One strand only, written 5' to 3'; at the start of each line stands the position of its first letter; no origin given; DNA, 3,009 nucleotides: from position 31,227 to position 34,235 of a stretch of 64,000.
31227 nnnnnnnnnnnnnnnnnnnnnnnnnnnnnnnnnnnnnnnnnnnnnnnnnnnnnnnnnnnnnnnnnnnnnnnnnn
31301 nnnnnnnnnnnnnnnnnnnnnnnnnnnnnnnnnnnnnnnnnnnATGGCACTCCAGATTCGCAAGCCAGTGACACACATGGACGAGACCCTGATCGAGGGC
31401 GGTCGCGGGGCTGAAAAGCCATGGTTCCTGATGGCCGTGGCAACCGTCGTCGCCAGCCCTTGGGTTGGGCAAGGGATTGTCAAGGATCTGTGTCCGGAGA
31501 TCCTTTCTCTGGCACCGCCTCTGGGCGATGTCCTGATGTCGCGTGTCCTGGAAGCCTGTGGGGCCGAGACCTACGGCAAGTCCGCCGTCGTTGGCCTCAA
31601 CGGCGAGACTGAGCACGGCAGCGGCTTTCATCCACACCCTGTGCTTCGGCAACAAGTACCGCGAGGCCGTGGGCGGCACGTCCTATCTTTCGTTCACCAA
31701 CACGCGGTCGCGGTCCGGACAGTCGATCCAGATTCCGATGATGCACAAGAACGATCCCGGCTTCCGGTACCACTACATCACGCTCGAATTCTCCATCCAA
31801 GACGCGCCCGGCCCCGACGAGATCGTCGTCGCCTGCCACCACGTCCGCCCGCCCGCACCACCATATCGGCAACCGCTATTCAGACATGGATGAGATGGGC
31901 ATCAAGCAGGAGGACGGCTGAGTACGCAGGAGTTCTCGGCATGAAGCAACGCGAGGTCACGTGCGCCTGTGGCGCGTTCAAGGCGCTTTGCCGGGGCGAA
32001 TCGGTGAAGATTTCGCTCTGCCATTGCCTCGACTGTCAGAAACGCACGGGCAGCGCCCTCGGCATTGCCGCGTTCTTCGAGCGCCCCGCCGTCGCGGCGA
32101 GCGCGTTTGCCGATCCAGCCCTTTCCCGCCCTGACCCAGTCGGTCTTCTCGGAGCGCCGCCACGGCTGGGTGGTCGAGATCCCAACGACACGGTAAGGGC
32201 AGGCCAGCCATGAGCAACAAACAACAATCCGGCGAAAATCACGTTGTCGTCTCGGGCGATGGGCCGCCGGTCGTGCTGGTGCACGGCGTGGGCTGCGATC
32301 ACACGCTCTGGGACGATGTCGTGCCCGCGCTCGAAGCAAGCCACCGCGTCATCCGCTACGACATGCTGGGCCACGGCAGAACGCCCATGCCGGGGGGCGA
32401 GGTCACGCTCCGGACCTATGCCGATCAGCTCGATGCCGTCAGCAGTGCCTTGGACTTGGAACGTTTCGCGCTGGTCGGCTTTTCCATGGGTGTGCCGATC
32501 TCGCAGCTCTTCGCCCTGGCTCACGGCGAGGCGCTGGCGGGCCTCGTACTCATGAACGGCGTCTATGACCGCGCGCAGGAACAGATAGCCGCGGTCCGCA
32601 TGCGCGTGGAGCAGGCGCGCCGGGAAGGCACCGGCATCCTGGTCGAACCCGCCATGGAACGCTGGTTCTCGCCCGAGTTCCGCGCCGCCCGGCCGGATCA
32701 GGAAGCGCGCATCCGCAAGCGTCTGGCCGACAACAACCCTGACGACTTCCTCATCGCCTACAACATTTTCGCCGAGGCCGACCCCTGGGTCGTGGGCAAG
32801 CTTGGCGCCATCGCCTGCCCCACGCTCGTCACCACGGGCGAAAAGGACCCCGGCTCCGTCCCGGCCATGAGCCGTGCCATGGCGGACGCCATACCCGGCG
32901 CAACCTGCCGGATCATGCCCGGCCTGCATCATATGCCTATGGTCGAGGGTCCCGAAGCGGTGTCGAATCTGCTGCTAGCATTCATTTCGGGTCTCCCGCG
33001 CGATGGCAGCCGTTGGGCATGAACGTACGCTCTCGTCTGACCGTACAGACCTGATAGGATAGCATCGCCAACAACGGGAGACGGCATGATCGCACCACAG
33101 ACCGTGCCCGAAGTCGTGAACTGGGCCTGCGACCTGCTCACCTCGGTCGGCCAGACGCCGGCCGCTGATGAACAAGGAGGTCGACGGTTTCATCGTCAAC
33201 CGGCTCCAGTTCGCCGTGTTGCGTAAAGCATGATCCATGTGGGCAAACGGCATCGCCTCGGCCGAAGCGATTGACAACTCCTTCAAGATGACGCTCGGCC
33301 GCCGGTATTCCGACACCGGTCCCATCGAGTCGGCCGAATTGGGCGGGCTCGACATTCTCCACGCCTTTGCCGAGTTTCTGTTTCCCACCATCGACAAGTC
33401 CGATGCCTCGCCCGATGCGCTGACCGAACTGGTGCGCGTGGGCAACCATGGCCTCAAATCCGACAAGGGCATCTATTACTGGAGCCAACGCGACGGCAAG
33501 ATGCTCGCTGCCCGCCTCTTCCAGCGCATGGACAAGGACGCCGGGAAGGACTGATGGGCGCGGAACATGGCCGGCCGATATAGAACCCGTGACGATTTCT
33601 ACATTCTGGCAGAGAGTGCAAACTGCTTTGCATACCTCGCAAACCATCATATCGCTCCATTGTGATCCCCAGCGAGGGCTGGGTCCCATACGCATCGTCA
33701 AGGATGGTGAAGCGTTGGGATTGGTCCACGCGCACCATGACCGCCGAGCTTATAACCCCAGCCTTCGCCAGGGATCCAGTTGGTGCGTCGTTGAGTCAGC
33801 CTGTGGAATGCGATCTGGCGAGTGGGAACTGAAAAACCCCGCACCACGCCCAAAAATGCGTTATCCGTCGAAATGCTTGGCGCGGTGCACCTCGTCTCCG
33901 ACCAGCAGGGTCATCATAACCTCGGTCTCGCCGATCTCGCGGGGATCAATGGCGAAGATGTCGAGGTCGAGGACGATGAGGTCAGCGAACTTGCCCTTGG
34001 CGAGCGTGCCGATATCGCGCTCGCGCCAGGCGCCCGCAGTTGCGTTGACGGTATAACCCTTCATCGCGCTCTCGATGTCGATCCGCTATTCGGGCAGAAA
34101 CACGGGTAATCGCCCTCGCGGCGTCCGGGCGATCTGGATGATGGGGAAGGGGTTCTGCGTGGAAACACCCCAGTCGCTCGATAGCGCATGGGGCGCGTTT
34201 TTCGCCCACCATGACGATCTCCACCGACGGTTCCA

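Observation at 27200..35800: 8.6-kb tract in which almost every accessory gene is broken while neighbours are intact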

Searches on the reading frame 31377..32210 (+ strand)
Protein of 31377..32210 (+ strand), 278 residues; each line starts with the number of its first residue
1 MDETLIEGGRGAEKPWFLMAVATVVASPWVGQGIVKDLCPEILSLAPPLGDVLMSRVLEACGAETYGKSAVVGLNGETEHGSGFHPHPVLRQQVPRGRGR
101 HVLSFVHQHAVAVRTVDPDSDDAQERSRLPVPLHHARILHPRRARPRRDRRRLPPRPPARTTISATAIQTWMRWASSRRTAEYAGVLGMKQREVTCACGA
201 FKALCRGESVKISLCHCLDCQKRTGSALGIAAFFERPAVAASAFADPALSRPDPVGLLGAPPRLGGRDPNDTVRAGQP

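Call 15: search_protein_families(library=pfam, max_evalue=0.01, proteins=[window:31377-32210:+])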
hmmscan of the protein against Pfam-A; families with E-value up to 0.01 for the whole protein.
seq(278 aa): 2 families
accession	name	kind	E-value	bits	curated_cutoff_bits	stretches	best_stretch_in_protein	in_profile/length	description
PF06684.16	AA_synth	-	2.6e-19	69.8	27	1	2-87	9-97/175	Amino acid synthesis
PF04828.22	GFA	-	8.6e-09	35.9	24.3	1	193-240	3-50/115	Glutathione-dependent formaldehyde-activating enzyme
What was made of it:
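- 31922..32209 (+): GFA relic. About 50 N-terminal codons plus a C-terminal remnant; the middle is deleted. Pfam PF04828 positions 3-50/115 (call 15).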

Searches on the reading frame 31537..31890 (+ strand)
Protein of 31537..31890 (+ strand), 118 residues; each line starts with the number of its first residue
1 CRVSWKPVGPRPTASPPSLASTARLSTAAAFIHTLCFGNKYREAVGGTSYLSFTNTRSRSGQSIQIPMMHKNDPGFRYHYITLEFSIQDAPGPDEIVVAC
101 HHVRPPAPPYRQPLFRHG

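Call 15: search_protein_families(library=pfam, max_evalue=0.01, proteins=[window:31537-31890:+])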
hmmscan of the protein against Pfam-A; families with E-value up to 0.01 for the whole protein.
seq(118 aa): 1 family
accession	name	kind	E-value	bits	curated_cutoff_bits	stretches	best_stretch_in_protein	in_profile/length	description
PF06684.16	AA_synth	-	6.9e-21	74.9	27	1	28-100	90-162/175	Amino acid synthesis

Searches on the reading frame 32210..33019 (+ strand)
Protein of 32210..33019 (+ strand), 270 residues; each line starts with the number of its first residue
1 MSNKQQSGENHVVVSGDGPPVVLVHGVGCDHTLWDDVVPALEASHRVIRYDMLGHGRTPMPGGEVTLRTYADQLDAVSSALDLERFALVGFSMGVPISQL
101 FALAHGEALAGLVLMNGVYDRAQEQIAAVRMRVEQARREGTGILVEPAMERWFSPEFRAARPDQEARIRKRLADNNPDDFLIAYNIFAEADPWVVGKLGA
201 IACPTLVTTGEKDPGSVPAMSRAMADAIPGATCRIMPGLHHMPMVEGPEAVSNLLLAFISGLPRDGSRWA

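Call 11: find_encoding_contigs(protein=window:32210-33019:+, flank=10000, max_places=10)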
Protein window:32210-33019:+ (270 aa): no gene with exactly this product is on record in the collection.

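Call 19: find_homologous_proteins(query=window:32210-33019:+)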
Query window:32210-33019:+ (270 aa): 466 proteins with E <= 0.001 among 2299 candidates; the best 120 are listed.
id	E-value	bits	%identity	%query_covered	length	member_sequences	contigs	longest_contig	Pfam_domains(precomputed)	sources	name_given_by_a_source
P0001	1.8e-178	610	100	100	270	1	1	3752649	PF12697.14,PF03096.21,PF00561.27,PF12146.16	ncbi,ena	-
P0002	5.3e-148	510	85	97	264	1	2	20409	PF12697.14,PF03096.21,PF00561.27,PF12146.16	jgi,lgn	jgi:pimeloyl-ACP methyl ester carboxylesterase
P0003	1.0e-134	466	77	100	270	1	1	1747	PF12697.14,PF03096.21,PF00561.27,PF12146.16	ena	-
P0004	2.2e-130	452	73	100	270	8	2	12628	PF12697.14,PF03096.21,PF00561.27,PF12146.16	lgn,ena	-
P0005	9.5e-130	450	73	100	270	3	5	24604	PF12697.14,PF03096.21,PF00561.27,PF12146.16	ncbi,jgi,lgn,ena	ncbi:MAG: alpha/beta fold hydrolase [Alphaproteobacteria bacterium]|jgi:pimeloyl-ACP methyl ester ca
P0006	5.9e-129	448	73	100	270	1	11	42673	PF12697.14,PF03096.21,PF00561.27,PF12146.16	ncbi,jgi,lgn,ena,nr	ncbi:MAG: alpha/beta fold hydrolase [Alphaproteobacteria bacterium]|jgi:(E)-2-((N-methylformamido)me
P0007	7.7e-128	444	75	97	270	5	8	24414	PF12697.14,PF03096.21,PF00561.27,PF12146.16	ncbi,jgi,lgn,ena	jgi:pimeloyl-ACP methyl ester carboxylesterase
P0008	1.7e-112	394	65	100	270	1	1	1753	PF12697.14,PF03096.21,PF00561.27,PF12146.16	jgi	-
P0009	1.3e-111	391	65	100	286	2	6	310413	PF12697.14,PF03096.21,PF00561.27,PF12146.16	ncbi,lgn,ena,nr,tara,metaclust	ncbi:MAG: alpha/beta hydrolase [Rhodospirillaceae bacterium]|nr:alpha/beta hydrolase [Rhodospirillac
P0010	2.8e-110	386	65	100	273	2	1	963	PF12697.14,PF03096.21,PF00561.27,PF12146.16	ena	-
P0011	9.9e-110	385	64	97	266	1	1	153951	PF12697.14,PF03096.21,PF00561.27,PF12146.16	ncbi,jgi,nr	ncbi:MAG: alpha/beta fold hydrolase [Rhodospirillales bacterium]|nr:alpha/beta fold hydrolase [Rhodo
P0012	1.2e-108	381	65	100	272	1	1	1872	PF12697.14,PF03096.21,PF00561.27,PF12146.16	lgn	-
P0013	1.4e-108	381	66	97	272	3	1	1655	PF12697.14,PF03096.21,PF00561.27,PF12146.16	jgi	jgi:pimeloyl-ACP methyl ester carboxylesterase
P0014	1.9e-107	377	64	100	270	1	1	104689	PF12697.14,PF03096.21,PF00561.27,PF12146.16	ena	-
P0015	1.2e-106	374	62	100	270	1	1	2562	PF12697.14,PF00561.27,PF12146.16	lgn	-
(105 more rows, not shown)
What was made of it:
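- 32210..33022 (+): Intact alpha/beta hydrolase, still under purifying selection. 270 aa with full-length homologs (call 19).
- The source is a single 3.75-Mb contig, which probably comes from long reads (call 19).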

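Call 20: find_encoding_contigs(protein=P0001, flank=10000, max_places=3)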
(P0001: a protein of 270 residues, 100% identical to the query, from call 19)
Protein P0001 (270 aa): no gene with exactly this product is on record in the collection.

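Call 21: find_encoding_contigs(protein=P0002, flank=10000, max_places=4)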
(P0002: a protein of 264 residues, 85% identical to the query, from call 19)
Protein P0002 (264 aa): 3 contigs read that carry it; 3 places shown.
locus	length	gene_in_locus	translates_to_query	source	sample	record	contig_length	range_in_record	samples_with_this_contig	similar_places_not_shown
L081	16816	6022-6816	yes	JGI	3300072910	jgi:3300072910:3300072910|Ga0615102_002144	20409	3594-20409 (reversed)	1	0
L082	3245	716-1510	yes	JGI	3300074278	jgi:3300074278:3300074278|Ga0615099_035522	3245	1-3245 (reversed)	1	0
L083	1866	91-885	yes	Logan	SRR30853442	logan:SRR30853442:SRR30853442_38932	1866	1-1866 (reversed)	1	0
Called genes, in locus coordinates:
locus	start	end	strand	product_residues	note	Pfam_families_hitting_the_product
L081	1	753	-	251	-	?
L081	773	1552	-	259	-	PF00005:ABC_tran, PF13304:AAA_21 (faint)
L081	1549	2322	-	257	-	PF02405:MlaE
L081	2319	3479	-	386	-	PF01168:Ala_racemase_N, PF00842:Ala_racemase_C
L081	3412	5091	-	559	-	PF00772:DnaB, PF13481:AAA_25, PF03796:DnaB_C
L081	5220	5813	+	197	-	PF06684:AA_synth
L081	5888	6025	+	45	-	-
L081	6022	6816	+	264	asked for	PF03096:Ndr, PF00561:Abhydrolase_1, PF12146:Hydrolase_4, PF12697:Abhydrolase_6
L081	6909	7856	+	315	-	PF02737:3HCDH_N, PF03807:F420_oxidored (faint), PF00725:3HCDH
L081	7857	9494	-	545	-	PF07969:Amidohydro_3, PF01979:Amidohydro_1 (weak)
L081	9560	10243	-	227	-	PF00857:Isochorismatase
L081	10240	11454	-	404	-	PF02353:CMAS, PF05175:MTS (faint), PF13489:Methyltransf_23, PF13847:Methyltransf_31, PF08241:Methyltransf_11, PF08242:Methyltransf_12, PF13649:Methyltransf_25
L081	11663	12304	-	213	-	PF01281:Ribosomal_L9_N, PF03948:Ribosomal_L9_C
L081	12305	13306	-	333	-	PF09991:DUF2232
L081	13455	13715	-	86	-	PF01084:Ribosomal_S18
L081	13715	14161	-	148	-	PF01250:Ribosomal_S6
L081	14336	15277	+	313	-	PF00698:Acyl_transf_1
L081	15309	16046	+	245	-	PF00106:adh_short, PF08659:KR, PF13460:NAD_binding_10 (weak), PF13561:adh_short_C2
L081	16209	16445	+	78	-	PF00550:PP-binding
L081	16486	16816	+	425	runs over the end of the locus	PF00109:ketoacyl-synt, PF02801:Ketoacyl-synt_C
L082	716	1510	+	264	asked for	PF03096:Ndr, PF00561:Abhydrolase_1, PF12146:Hydrolase_4, PF12697:Abhydrolase_6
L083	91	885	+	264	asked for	PF03096:Ndr, PF00561:Abhydrolase_1, PF12146:Hydrolase_4, PF12697:Abhydrolase_6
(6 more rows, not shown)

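Call 22: find_encoding_contigs(protein=P0006, flank=10000, max_places=4)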
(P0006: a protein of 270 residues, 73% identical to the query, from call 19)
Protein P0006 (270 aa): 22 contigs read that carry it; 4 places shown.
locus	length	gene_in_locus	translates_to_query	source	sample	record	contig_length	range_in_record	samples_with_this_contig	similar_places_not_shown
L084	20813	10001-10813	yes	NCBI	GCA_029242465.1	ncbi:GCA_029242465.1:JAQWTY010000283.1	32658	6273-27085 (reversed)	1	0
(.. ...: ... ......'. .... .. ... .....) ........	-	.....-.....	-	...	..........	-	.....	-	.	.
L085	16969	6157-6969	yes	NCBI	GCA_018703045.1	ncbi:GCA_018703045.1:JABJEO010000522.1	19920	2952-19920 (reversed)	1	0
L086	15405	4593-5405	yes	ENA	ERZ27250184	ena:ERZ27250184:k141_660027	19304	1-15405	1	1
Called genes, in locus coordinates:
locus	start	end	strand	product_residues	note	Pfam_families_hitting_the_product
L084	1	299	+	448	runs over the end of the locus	PF00005:ABC_tran (faint), PF01926:MMR_HSR1, PF02421:FeoB_N, PF00009:GTP_EFTU, PF01926:MMR_HSR1, PF02421:FeoB_N, PF04548:AIG1 (weak), PF14714:KH_dom-like, +6 more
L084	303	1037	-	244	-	PF00106:adh_short, PF08659:KR, PF13561:adh_short_C2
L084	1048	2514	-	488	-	PF13522:GATase_6, PF13537:GATase_7, PF00156:Pribosyltran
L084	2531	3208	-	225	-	PF02674:Colicin_V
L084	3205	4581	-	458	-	PF18073:Zn_ribbon_LapB, PF00154:RecA_N (weak), PF06745:ATPase, PF13481:AAA_25, PF00004:AAA (faint), PF13541:ChlI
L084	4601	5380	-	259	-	PF00005:ABC_tran, PF13304:AAA_21 (faint)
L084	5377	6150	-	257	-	PF02405:MlaE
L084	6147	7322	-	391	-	PF01168:Ala_racemase_N, PF00842:Ala_racemase_C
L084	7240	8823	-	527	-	PF00772:DnaB, PF13481:AAA_25, PF03796:DnaB_C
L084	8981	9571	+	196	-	PF06684:AA_synth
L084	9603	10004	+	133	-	PF04828:GFA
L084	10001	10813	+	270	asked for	PF03096:Ndr, PF00561:Abhydrolase_1, PF12146:Hydrolase_4, PF12697:Abhydrolase_6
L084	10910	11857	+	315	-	PF02737:3HCDH_N, PF03807:F420_oxidored (weak), PF00725:3HCDH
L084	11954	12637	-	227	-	PF00857:Isochorismatase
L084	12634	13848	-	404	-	PF25371:DUF7884, PF02353:CMAS, PF13489:Methyltransf_23, PF13847:Methyltransf_31, PF08241:Methyltransf_11, PF08242:Methyltransf_12, PF13649:Methyltransf_25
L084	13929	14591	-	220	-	PF01281:Ribosomal_L9_N, PF03948:Ribosomal_L9_C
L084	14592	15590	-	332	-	PF09991:DUF2232 (weak)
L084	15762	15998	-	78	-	PF01084:Ribosomal_S18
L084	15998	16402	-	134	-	PF01250:Ribosomal_S6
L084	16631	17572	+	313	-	PF00698:Acyl_transf_1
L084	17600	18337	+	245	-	PF00106:adh_short, PF08659:KR, PF01370:Epimerase (weak), PF13460:NAD_binding_10, PF13561:adh_short_C2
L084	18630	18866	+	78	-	PF00550:PP-binding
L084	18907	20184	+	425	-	PF00109:ketoacyl-synt, PF02801:Ketoacyl-synt_C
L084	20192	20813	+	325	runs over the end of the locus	PF02618:YceG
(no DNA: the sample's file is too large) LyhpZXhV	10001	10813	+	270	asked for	PF03096:Ndr, PF00561:Abhydrolase_1, PF12146:Hydrolase_4, PF12697:Abhydrolase_6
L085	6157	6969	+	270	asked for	PF03096:Ndr, PF00561:Abhydrolase_1, PF12146:Hydrolase_4, PF12697:Abhydrolase_6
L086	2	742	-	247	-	?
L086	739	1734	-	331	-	PF01168:Ala_racemase_N, PF00842:Ala_racemase_C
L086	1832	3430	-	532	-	PF00772:DnaB, PF13481:AAA_25, PF03796:DnaB_C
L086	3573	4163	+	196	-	PF06684:AA_synth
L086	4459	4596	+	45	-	-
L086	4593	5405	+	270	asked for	PF03096:Ndr, PF00561:Abhydrolase_1, PF12146:Hydrolase_4, PF12697:Abhydrolase_6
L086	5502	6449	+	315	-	PF02737:3HCDH_N, PF03807:F420_oxidored (weak), PF00725:3HCDH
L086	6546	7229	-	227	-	PF00857:Isochorismatase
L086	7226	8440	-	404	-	PF25371:DUF7884, PF02353:CMAS, PF13489:Methyltransf_23, PF13847:Methyltransf_31, PF08241:Methyltransf_11, PF08242:Methyltransf_12, PF13649:Methyltransf_25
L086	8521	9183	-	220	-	PF01281:Ribosomal_L9_N, PF03948:Ribosomal_L9_C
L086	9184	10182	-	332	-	PF09991:DUF2232 (weak)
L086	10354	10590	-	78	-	PF01084:Ribosomal_S18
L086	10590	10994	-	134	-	PF01250:Ribosomal_S6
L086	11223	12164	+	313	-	PF00698:Acyl_transf_1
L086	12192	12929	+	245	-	PF00106:adh_short, PF08659:KR, PF01370:Epimerase (weak), PF13460:NAD_binding_10, PF13561:adh_short_C2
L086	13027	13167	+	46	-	-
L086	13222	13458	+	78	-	PF00550:PP-binding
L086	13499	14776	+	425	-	PF00109:ketoacyl-synt, PF02801:Ketoacyl-synt_C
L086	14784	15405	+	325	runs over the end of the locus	PF02618:YceG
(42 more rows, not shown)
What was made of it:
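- Some turnover in this block is therefore normal for the clade (calls 21, 22). Relatives show loss of GFA and presence or absence of the amidohydrolase (calls 21, 22). In the same block, L081 has 1 dead gene of 20 and L084 has 0 of 25 (calls 21, 22).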

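Call 26: list_cluster_members(proteins=[P0001, P0002])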
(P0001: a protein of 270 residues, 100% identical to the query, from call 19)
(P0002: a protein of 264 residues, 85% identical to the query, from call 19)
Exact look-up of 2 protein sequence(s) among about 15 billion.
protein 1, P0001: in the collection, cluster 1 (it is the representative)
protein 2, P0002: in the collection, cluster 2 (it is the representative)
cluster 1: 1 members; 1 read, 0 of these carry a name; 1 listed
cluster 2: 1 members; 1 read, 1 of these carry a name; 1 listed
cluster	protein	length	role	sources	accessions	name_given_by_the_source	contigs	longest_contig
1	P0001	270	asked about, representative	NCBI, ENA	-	-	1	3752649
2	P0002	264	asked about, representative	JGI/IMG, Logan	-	pimeloyl-ACP methyl ester carboxylesterase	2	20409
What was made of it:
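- On Reductive genome evolution of a host-restricted or bottlenecked lineage: The source record carries no name or sample information (call 26).
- Tried and rejected: The cluster look-up gave no organism name (call 26).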

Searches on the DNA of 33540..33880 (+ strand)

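Call 55: search_dna_similar(query=window:33540-33880:+, collection=plasmids, mode=distant, max_evalue=0.01, max_rows=5)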
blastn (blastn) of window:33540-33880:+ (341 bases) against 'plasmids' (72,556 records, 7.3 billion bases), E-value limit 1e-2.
No match.

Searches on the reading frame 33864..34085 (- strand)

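Call 15: search_protein_families(library=pfam, max_evalue=0.01, proteins=[window:33864-34085:-])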
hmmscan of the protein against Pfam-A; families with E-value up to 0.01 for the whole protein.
window:33864-34085:- (74 aa): 2 families
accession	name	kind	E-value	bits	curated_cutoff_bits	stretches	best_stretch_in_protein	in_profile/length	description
PF07969.17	Amidohydro_3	-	4e-09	36.9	29.7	1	2-66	407-471/472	Amidohydrolase family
PF01979.26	Amidohydro_1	-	0.00019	21.2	25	1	3-54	282-323/345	Amidohydrolase family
